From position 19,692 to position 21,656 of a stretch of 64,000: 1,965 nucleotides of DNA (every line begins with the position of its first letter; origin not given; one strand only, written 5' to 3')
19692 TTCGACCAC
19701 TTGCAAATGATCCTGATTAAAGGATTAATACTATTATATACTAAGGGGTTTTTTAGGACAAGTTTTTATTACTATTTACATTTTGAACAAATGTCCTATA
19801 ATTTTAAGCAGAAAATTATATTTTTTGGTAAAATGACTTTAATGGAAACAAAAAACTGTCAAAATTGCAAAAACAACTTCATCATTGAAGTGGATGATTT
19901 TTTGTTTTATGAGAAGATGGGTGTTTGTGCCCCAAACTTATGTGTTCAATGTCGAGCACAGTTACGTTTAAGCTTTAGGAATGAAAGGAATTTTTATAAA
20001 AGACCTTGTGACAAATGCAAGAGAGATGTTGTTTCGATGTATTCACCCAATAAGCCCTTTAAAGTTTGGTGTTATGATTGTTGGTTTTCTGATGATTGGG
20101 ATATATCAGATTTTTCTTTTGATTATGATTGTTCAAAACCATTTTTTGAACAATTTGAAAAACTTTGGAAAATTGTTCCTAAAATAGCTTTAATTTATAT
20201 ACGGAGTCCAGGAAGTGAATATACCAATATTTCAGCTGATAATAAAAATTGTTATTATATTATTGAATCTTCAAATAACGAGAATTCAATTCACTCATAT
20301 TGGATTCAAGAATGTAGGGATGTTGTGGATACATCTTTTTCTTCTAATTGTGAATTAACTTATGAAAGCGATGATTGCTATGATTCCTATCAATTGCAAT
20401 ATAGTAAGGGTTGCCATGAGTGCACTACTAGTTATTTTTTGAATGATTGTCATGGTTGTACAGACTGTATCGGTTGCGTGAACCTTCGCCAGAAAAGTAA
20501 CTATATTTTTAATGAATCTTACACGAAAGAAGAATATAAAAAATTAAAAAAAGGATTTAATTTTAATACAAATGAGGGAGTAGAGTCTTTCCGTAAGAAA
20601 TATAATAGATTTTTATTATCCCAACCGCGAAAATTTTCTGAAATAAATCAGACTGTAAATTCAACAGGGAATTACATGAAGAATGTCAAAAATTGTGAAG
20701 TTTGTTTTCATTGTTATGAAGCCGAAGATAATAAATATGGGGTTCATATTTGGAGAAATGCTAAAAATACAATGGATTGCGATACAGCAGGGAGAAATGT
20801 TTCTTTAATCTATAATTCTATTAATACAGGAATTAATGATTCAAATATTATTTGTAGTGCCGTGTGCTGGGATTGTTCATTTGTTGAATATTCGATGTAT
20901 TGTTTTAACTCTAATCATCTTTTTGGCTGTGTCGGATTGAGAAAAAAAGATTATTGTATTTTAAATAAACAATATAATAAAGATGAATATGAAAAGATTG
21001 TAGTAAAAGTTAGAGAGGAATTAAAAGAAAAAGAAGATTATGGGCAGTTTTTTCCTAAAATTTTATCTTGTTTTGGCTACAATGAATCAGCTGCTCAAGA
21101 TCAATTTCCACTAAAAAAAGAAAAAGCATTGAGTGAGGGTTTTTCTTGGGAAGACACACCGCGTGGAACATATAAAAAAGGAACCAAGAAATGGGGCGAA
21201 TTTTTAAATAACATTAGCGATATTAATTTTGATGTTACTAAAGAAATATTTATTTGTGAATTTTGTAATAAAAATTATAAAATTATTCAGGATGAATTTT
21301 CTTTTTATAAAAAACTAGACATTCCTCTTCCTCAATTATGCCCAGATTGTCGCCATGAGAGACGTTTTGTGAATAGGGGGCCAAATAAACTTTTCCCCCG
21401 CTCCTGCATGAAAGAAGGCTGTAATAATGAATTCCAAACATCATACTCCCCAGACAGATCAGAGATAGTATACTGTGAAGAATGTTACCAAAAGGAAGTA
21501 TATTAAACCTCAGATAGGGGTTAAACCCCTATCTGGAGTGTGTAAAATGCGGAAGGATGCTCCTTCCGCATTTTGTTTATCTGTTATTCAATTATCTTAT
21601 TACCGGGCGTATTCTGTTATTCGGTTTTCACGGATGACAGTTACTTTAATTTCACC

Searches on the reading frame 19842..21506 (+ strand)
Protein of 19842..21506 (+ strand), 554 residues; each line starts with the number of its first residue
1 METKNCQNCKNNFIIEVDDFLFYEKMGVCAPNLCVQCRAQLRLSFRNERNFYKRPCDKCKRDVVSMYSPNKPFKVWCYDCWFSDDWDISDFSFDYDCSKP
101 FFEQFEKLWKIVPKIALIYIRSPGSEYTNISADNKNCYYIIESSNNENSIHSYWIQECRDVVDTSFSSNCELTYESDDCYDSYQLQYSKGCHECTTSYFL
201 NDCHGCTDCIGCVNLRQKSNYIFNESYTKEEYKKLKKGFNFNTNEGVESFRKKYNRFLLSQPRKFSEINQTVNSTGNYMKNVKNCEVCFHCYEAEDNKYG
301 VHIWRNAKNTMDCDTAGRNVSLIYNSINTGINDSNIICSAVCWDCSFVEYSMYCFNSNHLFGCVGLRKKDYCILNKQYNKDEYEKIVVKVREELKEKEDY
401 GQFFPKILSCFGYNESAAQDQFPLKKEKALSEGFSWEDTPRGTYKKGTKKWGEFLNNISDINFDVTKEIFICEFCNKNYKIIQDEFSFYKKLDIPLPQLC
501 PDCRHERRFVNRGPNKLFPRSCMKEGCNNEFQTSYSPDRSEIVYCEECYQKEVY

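Call 4: search_protein_families(library=pfam, proteins=[window:19842-21506:+], max_evalue=1)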
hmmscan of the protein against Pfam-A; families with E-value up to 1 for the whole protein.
window:19842-21506:+ (554 aa): 2 families
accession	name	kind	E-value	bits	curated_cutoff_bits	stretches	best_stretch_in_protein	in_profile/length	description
PF23477.1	zf_Tbcl_2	-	0.01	16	27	1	526-552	10-36/37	Probable treble clef zinc finger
PF13451.12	zf_Tbcl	-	0.02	15.3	24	2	3-40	4-42/48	Probable treble clef domain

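Call 5: search_protein_families(library=ncbifam, proteins=[window:19842-21506:+], max_evalue=1)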
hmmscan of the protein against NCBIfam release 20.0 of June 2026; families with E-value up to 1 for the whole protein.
window:19842-21506:+ (554 aa): 0 families

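Call 33: search_protein_families(library=padloc, proteins=[window:19842-21506:+], max_evalue=1)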
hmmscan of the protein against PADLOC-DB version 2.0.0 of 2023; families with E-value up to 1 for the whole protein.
window:19842-21506:+ (554 aa): 0 families

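Call 34: search_protein_families(library=phrogs, proteins=[window:19842-21506:+], max_evalue=1)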
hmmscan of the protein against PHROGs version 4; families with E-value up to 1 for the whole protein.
window:19842-21506:+ (554 aa): 0 families
